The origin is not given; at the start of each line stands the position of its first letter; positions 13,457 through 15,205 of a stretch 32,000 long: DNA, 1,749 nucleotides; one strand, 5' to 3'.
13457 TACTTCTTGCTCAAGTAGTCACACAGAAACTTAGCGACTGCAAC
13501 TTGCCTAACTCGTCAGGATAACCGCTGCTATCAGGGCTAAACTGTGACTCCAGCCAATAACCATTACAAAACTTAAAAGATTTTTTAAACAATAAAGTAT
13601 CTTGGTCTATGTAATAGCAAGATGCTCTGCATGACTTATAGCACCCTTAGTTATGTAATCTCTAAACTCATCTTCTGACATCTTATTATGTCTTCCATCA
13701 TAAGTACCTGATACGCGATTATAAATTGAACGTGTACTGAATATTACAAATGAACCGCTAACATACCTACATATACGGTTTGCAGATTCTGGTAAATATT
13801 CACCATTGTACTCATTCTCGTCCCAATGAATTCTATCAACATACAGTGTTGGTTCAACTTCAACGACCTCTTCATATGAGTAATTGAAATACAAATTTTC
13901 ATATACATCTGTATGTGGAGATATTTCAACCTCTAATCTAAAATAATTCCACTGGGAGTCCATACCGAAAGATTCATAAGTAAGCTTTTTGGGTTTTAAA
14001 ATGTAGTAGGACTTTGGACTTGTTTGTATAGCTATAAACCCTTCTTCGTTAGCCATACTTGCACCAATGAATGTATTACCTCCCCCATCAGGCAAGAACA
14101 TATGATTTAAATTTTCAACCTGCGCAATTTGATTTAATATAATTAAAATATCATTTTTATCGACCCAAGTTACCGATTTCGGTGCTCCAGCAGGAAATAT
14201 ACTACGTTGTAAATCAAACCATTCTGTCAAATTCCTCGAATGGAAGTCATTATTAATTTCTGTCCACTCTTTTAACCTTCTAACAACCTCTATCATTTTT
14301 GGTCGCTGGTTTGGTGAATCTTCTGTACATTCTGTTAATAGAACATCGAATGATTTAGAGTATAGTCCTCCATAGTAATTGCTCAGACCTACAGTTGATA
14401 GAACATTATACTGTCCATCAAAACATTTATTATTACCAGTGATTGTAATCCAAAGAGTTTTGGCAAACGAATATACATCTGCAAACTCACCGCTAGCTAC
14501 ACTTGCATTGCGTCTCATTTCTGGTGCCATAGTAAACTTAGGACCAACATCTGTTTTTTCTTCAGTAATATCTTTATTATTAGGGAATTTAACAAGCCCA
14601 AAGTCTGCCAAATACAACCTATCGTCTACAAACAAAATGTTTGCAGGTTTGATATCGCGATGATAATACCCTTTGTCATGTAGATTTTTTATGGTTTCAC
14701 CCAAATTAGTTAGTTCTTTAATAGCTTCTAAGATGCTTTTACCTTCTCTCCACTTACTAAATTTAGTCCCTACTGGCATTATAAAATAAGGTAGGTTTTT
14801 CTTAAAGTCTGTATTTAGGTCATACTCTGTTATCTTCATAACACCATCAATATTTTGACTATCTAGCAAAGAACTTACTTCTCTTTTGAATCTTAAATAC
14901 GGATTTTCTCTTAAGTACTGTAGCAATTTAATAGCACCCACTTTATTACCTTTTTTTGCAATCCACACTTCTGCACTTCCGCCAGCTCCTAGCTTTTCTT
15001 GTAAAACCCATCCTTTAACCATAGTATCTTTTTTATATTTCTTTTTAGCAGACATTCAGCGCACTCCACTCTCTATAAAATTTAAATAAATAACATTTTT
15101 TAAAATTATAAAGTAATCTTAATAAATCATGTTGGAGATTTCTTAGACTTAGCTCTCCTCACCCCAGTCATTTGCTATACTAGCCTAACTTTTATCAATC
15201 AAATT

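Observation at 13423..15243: Low-GC single-gene islet next to an IS: orphan Hanks-type kinase as a candidate stand-alone conflict/defence module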

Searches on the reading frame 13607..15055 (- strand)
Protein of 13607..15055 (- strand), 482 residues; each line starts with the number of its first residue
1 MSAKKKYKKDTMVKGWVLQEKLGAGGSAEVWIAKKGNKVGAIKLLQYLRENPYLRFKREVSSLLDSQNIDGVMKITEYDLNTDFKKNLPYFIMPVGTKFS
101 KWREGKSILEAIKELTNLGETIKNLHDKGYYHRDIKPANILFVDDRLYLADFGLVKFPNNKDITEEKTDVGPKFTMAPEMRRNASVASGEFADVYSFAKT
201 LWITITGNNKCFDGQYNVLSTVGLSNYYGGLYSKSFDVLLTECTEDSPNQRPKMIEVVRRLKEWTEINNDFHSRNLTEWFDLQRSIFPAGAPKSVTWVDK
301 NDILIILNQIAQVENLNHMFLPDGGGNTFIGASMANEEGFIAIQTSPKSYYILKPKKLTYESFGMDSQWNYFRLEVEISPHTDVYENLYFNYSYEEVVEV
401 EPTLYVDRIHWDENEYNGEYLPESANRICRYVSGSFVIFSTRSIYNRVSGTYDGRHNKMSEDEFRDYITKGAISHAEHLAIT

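Call 5: search_protein_families(library=pfam, proteins=[window:13607-15055:-], max_evalue=1)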
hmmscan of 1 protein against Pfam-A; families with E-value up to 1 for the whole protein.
window:13607-15055:- (482 aa): 6 families
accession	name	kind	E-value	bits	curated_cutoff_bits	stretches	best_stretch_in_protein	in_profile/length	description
PF00069.31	Pkinase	-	9.5e-19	68.2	31.7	1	18-258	3-258/263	Protein kinase domain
PF07714.23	PK_Tyr_Ser-Thr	-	6.5e-13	49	23.1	1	87-261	95-258/258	Protein tyrosine and serine/threonine kinase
PF06293.20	Kdo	-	0.0045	16.9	21.3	1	114-146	123-155/207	Lipopolysaccharide kinase (Kdo/WaaP) family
PF17667.7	Pkinase_fungal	-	0.0047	16.1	24.1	1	91-181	271-365/387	Fungal protein kinase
PF03109.22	ABC1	-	0.16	11.5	22.9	1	121-162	179-221/244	ABC1 atypical kinase-like domain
PF19250.5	DUF5898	-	0.22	11.9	28.9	0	115-140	81-106/109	Family of unknown function (DUF5898)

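Call 6: search_protein_families(library=padloc, proteins=[window:13607-15055:-], max_evalue=1)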
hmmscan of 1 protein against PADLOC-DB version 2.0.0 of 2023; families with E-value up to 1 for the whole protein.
window:13607-15055:- (482 aa): 34 families (the best 25 are shown)
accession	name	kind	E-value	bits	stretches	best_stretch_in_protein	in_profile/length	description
PDLC04138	mad6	-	1.7e-26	91.3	1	4-270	41-319/659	mads_6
PDLC04042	PD-T4-6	-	6.5e-24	83.1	1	9-214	4-214/292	-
PDLC04058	PD-T4-6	-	8.2e-22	75.9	1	9-208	6-219/460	-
PDLC04053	PD-T4-6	-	3.7e-21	73.9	1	11-257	6-264/311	-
PDLC04046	PD-T4-6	-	1.2e-19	68.8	1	5-208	4-220/427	-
PDLC04063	PD-T4-6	-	1.2e-19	68.4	1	13-209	15-224/564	-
PDLC04056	PD-T4-6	-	3e-19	67.5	1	15-188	6-187/415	-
PDLC04039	PD-T4-6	-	6.9e-19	66.2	1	3-209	3-213/458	-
PDLC04047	PD-T4-6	-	1.2e-18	65.3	1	9-208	5-209/327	-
PDLC04054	PD-T4-6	-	1.3e-18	65.5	1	10-208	6-210/347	-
PDLC04049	PD-T4-6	-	3.4e-18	63.7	1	14-209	11-220/442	-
PDLC03920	MkoA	-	1.8e-17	61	1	24-273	17-287/1112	-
PDLC04043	PD-T4-6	-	3.7e-16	57.2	1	16-209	17-215/452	-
PDLC04057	PD-T4-6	-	1.6e-15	55.1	1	18-218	12-216/443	-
PDLC04060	PD-T4-6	-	2.8e-15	54.2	1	16-214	10-211/486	-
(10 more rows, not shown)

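Call 7: search_protein_families(library=ncbifam, proteins=[window:13607-15055:-], max_evalue=1)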
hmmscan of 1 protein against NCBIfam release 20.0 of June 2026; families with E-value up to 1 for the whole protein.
window:13607-15055:- (482 aa): 19 families
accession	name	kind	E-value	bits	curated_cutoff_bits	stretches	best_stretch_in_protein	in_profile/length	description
NF047741.1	antiphage_MADS6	equivalog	4.2e-17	61.9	460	2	112-269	302-465/612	methylation-associated defense system protein kinase MAD6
NF033483.0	PknB_PASTA_kin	equivalog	2.7e-16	59.7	450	1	18-215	11-211/563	Stk1 family PASTA domain-containing Ser/Thr kinase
NF052427.1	StpK7MSMEG_1200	equivalog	7.8e-13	47.7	900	1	16-208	9-206/601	serine/threonine protein kinase StpK7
NF053615.1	SerThrKinAfsKStmc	equivalog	6.8e-11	41.5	1300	1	118-215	121-216/809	protein serine/threonine kinase AfsK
NF038150.1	lanthi_synth_IV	equivalog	2.2e-10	39.5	650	1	106-265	295-457/851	class IV lanthionine synthetase LanL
TIGR03724.2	arch_bud32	equivalog_domain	3.2e-08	33.3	125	1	110-160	82-136/193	KEOPS complex kinase/ATPase Bud32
NF011462.0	PRK14879.1-3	equivalog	1.4e-06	28.2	174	1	116-156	89-129/192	Kae1-associated kinase Bud32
NF007174.0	PRK09605.1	equivalog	2.8e-06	26.1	447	1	107-160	425-478/535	bifunctional N(6)-L-threonylcarbamoyladenine synthase/serine/threonine protein kinase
NF011464.0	PRK14879.1-7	equivalog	7.2e-06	25.9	246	1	96-159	90-153/221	Kae1-associated kinase Bud32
NF002475.0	PRK01723.1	equivalog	1.6e-05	24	142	1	114-153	148-188/241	3-deoxy-D-manno-octulosonic acid kinase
NF033442.0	BREX_PglW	equivalog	6.1e-05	20.9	990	1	10-207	508-706/1391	BREX system serine/threonine kinase PglW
NF011461.0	PRK14879.1-2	equivalog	0.00017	21.4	372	1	116-169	107-158/225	Kae1-associated kinase Bud32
NF038151.1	lanthi_synth_III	equivalog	0.00018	20.1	575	1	110-254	337-473/833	class III lanthionine synthetase LanKC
NF011460.0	PRK14879.1-1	equivalog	0.00037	19.7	199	1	115-169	115-169/232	Kae1-associated kinase Bud32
NF009651.0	PRK13184.1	equivalog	0.00054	18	839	1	102-169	106-174/932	serine/threonine-protein kinase PknD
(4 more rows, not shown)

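Call 8: find_homologous_proteins(query=window:13607-15055:-)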
Query window:13607-15055:- (482 aa): 1900 proteins with E <= 0.001 among 8000 candidates; the best 120 are listed.
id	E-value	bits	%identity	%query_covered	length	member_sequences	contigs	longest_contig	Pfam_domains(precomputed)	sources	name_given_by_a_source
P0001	0.0e+0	1075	96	100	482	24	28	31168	PF07714.24,PF00069.32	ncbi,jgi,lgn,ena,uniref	ncbi:protein kinase domain-containing protein [Psychrobacter glacincola]|uniref:protein kinase domai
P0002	1.3e-262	890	79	98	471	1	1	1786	PF07714.24,PF00069.32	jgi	jgi:serine/threonine-protein kinase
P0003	2.4e-260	882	77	100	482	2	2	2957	PF07714.24,PF00069.32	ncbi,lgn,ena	-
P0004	4.7e-244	828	73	100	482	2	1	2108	PF07714.24,PF00069.32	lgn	-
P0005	3.4e-243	826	72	100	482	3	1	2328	PF07714.24,PF00069.32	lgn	-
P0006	1.3e-242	824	72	100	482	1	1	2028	PF07714.24,PF00069.32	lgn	-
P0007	1.4e-235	801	70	100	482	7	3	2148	PF07714.24,PF00069.32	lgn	-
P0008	2.2e-205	701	63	98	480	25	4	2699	PF07714.24,PF00069.32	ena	-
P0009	1.7e-200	685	61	99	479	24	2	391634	PF07714.24,PF00069.32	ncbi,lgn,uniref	ncbi:serine/threonine protein kinase [Vibrio atlanticus]|uniref:serine/threonine protein kinase n=1 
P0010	5.1e-199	680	62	98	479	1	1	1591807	PF07714.24,PF00069.32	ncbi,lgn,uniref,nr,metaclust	ncbi:serine/threonine protein kinase [Acinetobacter beijerinckii]|uniref:Protein kinase domain-conta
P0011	1.7e-198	678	60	99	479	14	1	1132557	PF07714.24,PF00069.32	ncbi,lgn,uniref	ncbi:serine/threonine-protein kinase [Marinobacter nauticus]|uniref:serine/threonine-protein kinase 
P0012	3.1e-197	674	62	98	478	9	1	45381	PF07714.24,PF00069.32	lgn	-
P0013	2.8e-196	671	61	98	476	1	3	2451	PF07714.24,PF00069.32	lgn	-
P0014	5.0e-196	670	60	99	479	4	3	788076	PF07714.24,PF00069.32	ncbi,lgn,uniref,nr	ncbi:serine/threonine protein kinase [Vibrio alginolyticus]|uniref:serine/threonine protein kinase n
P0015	6.7e-193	660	59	98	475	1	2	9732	PF07714.24,PF00069.32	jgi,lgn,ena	-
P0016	1.8e-192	658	59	99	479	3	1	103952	PF07714.24,PF00069.32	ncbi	-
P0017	2.4e-192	658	59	99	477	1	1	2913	PF07714.24,PF00069.32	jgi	-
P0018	8.2e-192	656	57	98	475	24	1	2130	PF07714.24,PF00069.32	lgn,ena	-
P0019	5.1e-188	644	58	99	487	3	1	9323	PF07714.24,PF00069.32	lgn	-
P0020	1.1e-181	623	56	99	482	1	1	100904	PF07714.24,PF00069.32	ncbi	-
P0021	1.3e-175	603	55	98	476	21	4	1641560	PF07714.24,PF00069.32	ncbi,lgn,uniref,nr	ncbi:serine/threonine protein kinase [Vibrio furnissii]|uniref:serine/threonine protein kinase n=1 T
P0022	5.0e-173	594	55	98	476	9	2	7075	PF07714.24,PF00069.32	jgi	-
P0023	1.0e-170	587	54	98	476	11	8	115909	PF07714.24,PF00069.32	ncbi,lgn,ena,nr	ncbi:protein kinase domain-containing protein [Methylophaga thalassica]|nr:protein kinase [Methyloph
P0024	7.9e-148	511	50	99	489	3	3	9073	PF07714.24,PF00069.32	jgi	jgi:serine/threonine protein kinase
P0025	3.7e-147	509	48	97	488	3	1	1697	PF07714.24,PF00069.32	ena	-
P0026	6.8e-147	508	49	95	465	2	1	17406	PF07714.24,PF00069.32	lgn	-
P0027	7.7e-146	505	49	98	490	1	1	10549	PF07714.24,PF00069.32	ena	-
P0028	6.7e-145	502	51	96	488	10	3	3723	PF07714.24,PF00069.32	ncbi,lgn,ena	-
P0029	5.8e-144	498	46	98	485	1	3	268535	PF07714.24,PF00069.32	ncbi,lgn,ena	-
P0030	1.0e-143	498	51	94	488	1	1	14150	PF07714.24,PF00069.32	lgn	-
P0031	3.7e-143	496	49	99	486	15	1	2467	PF07714.24,PF00069.32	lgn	-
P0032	6.9e-143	495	49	95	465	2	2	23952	PF07714.24,PF00069.32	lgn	-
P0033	9.8e-143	494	50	98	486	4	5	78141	PF07714.24,PF00069.32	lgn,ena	-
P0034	3.0e-142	493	50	95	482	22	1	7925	PF07714.24,PF00069.32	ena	-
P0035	8.9e-142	491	50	95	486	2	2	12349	PF07714.24,PF00069.32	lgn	-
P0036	1.2e-141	491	49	97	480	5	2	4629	PF07714.24,PF00069.32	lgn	-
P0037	2.6e-141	490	49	95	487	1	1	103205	PF07714.24,PF13095.13,PF00069.32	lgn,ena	-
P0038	7.9e-141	488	49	99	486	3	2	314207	PF07714.24,PF00069.32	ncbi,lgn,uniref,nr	ncbi:protein kinase [Shewanella sp. SM73]|uniref:protein kinase domain-containing protein n=1 Tax=Sh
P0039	1.5e-140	487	49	99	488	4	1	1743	PF07714.24,PF00069.32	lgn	-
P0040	2.0e-140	487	46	98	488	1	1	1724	PF07714.24,PF00069.32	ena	-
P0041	2.9e-140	486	48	97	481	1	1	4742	PF07714.24,PF00069.32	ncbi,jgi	jgi:serine/threonine protein kinase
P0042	5.8e-140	485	50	95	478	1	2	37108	PF07714.24,PF00069.32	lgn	-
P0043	1.8e-139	484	48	97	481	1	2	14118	PF07714.24,PF00069.32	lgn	-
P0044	1.9e-139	484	48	96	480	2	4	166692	PF07714.24,PF00069.32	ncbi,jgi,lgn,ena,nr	ncbi:MAG: protein kinase [Desulfomicrobium sp.]|nr:protein kinase [Pseudomonadota bacterium] MBV1714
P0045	6.8e-139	482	48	95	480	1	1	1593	PF07714.24,PF00069.32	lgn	-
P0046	2.2e-138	480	48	99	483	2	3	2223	PF07714.24,PF00069.32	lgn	-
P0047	3.3e-138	479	47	98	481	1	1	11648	PF07714.24,PF00069.32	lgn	-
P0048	8.7e-138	478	46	98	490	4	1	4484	PF07714.24,PF00069.32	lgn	-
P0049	9.6e-138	478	47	98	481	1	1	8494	PF07714.24,PF00069.32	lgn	-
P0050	1.7e-137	477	48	97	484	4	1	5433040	PF07714.24,PF00069.32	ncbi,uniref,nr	ncbi:protein kinase domain-containing protein [Hydrogenophaga sp. SL48]|uniref:protein kinase domain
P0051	2.0e-137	477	47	97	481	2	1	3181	PF07714.24,PF00069.32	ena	-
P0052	2.0e-137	477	47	98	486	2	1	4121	PF07714.24,PF00069.32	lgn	-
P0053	3.1e-137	476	46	99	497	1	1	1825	PF07714.24,PF00069.32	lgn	-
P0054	4.2e-137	476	48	97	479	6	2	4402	PF07714.24,PF00069.32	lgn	-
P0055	4.9e-137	476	49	94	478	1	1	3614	PF07714.24,PF00069.32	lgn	-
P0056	5.1e-137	476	47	96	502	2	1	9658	PF07714.24,PF00069.32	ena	-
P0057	5.1e-137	476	48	97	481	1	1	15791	PF07714.24,PF00069.32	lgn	-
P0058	6.3e-137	475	49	94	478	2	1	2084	PF07714.24,PF00069.32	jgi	jgi:serine/threonine protein kinase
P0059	6.3e-137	475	49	95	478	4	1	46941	PF07714.24,PF00069.32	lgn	-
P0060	6.5e-137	475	47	98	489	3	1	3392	PF07714.24,PF00069.32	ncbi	-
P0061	8.7e-137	475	48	98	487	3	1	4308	PF07714.24,PF00069.32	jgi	jgi:serine/threonine protein kinase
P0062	1.0e-136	475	48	94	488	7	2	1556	PF07714.24,PF00069.32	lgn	-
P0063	1.9e-136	474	46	98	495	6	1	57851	PF07714.24,PF00069.32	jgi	jgi:serine/threonine protein kinase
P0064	2.1e-136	474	46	99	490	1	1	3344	PF07714.24,PF00069.32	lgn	-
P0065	2.7e-136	473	48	96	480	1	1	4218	PF07714.24,PF00069.32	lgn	-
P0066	4.2e-136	473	48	98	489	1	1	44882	PF07714.24,PF00069.32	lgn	-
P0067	6.2e-136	472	48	95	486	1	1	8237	PF07714.24,PF00069.32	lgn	-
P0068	7.6e-136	472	48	98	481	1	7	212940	PF07714.24,PF00069.32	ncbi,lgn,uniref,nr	ncbi:serine/threonine-protein kinase [Paraburkholderia unamae]|uniref:protein kinase domain-containi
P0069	9.1e-136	471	47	96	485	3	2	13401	PF07714.24,PF00069.32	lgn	-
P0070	1.8e-135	470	47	98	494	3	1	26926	PF07714.24,PF00069.32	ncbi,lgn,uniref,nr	ncbi:protein kinase [Pseudoalteromonas sp. APC 3213]|uniref:serine/threonine protein kinase n=1 Tax=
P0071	2.2e-135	470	47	95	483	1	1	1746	PF07714.24,PF00069.32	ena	-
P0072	3.6e-135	469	47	98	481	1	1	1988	PF07714.24,PF00069.32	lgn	-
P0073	4.6e-135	469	46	96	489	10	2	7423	PF07714.24,PF00069.32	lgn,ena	-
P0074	5.7e-135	469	47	96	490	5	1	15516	PF07714.24,PF00069.32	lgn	-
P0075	5.7e-135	469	47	98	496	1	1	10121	PF07714.24,PF00069.32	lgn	-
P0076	8.0e-135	468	47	98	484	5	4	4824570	PF07714.24,PF00069.32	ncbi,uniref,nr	ncbi:protein kinase domain-containing protein [Shewanella fidelis]|uniref:Protein kinase n=1 Tax=She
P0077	8.4e-135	468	47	96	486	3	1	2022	PF07714.24,PF00069.32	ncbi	-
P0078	2.7e-134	467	47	97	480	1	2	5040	PF07714.24,PF00069.32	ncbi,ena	-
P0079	2.8e-134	466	47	99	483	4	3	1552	PF07714.24,PF00069.32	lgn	-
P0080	3.3e-134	466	47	98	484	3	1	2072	PF07714.24,PF13095.13,PF00069.32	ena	-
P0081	4.7e-134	466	48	95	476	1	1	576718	PF07714.24,PF00069.32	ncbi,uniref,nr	ncbi:protein kinase [Massilia sp. IC2-477]|uniref:serine/threonine protein kinase n=1 Tax=Massilia s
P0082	7.1e-134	465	45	97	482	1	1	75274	PF07714.24,PF00069.32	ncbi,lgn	-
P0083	9.1e-134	465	48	94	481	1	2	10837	PF07714.24,PF00069.32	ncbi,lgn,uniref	ncbi:serine/threonine protein kinase [Alcaligenes sp.]|uniref:serine/threonine protein kinase n=1 Ta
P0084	9.2e-134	465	46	97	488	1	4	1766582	PF07714.24,PF00069.32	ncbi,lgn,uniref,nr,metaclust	ncbi:protein kinase domain-containing protein [Vibrio tubiashii]|uniref:Serine/threonine protein kin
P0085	9.6e-134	465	47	97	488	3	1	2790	PF07714.24,PF00069.32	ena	-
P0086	1.7e-133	464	48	98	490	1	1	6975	PF07714.24,PF00069.32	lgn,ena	-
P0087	1.7e-133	464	48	96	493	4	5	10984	PF07714.24,PF00069.32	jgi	jgi:serine/threonine protein kinase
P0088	1.8e-133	464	46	98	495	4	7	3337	PF07714.24,PF00069.32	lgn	-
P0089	1.8e-133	464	46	98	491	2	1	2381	PF07714.24,PF00069.32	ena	-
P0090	1.8e-133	464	47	96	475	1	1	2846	PF07714.24,PF00069.32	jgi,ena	-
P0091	2.0e-133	464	47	97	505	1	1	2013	PF07714.24,PF00069.32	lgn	-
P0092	3.1e-133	463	47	96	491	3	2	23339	PF07714.24,PF00069.32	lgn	-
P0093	3.5e-133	463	46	97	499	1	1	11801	PF07714.24,PF00069.32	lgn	-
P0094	3.9e-133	463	46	94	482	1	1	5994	PF07714.24,PF00069.32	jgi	jgi:serine/threonine protein kinase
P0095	5.6e-133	462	48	95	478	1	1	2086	PF07714.24,PF00069.32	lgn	-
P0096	6.9e-133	462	47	96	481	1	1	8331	PF07714.24,PF00069.32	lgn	-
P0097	9.8e-133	461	46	96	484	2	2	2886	PF07714.24,PF13095.13,PF00069.32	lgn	-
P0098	1.0e-132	461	47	98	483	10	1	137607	PF07714.24,PF00069.32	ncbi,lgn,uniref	ncbi:protein kinase [Pseudoalteromonas sp. RB2-MNA-CIBAN-0110]|uniref:protein kinase domain-containi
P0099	1.0e-132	461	46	98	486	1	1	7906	PF07714.24,PF00069.32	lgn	-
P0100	1.8e-132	461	45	98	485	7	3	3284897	PF07714.24,PF00069.32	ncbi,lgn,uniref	ncbi:serine/threonine protein kinase [Vibrio diabolicus]|uniref:serine/threonine protein kinase n=1 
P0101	2.0e-132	460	47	97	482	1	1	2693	PF07714.24,PF00069.32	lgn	-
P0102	2.4e-132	460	48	94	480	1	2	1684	PF07714.24,PF00069.32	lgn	-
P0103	3.0e-132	460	47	96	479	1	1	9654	PF07714.24,PF00069.32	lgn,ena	-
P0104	3.7e-132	459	46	98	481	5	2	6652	PF07714.24,PF00069.32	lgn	-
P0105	3.8e-132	459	46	96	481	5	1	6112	PF07714.24,PF00069.32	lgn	-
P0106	4.6e-132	459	48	96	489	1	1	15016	PF07714.24,PF00069.32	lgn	-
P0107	7.7e-132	458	48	96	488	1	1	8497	PF07714.24,PF00069.32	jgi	jgi:serine/threonine-protein kinase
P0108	7.8e-132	458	46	95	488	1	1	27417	PF07714.24,PF00069.32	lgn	-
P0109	1.1e-131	458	45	98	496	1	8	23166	PF07714.24,PF00069.32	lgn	-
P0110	1.5e-131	458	46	99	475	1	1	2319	PF07714.24,PF00069.32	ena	-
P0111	2.0e-131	457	45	95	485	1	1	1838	PF07714.24,PF00069.32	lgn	-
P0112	2.1e-131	457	46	99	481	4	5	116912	PF07714.24,PF00069.32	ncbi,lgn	-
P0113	2.3e-131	457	46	99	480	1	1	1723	PF07714.24,PF00069.32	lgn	-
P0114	4.0e-131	456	46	95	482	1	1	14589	PF07714.24,PF00069.32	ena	-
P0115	5.8e-131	456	45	97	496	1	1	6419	PF07714.24,PF00069.32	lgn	-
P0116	6.8e-131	455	45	97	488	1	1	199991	PF07714.24,PF13095.13,PF00069.32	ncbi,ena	-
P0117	8.6e-131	455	46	97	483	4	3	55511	PF07714.24,PF00069.32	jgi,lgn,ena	jgi:serine/threonine protein kinase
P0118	9.3e-131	455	46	97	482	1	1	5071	PF07714.24,PF00069.32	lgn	-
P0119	1.3e-130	454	47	95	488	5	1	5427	PF07714.24,PF00069.32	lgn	-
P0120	1.3e-130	454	48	89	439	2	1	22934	PF07714.24,PF00069.32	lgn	-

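Call 9: search_protein_families(library=phrogs, proteins=[window:13607-15055:-], max_evalue=1)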
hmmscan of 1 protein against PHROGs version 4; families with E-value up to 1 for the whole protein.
window:13607-15055:- (482 aa): 5 families
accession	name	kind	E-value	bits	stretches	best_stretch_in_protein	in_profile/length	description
phrog_2361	-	other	7e-26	92.1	1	16-262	14-266/415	serine-threonine kinase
phrog_4972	-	unknown function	1.2e-08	35.3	1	22-215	133-325/501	-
phrog_14300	-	unknown function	1.4e-06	29.1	1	22-160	133-269/290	-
phrog_3297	-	other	0.0022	18.8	1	114-152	70-109/160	kinase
phrog_9248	-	unknown function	0.14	11.9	1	124-155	278-310/439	-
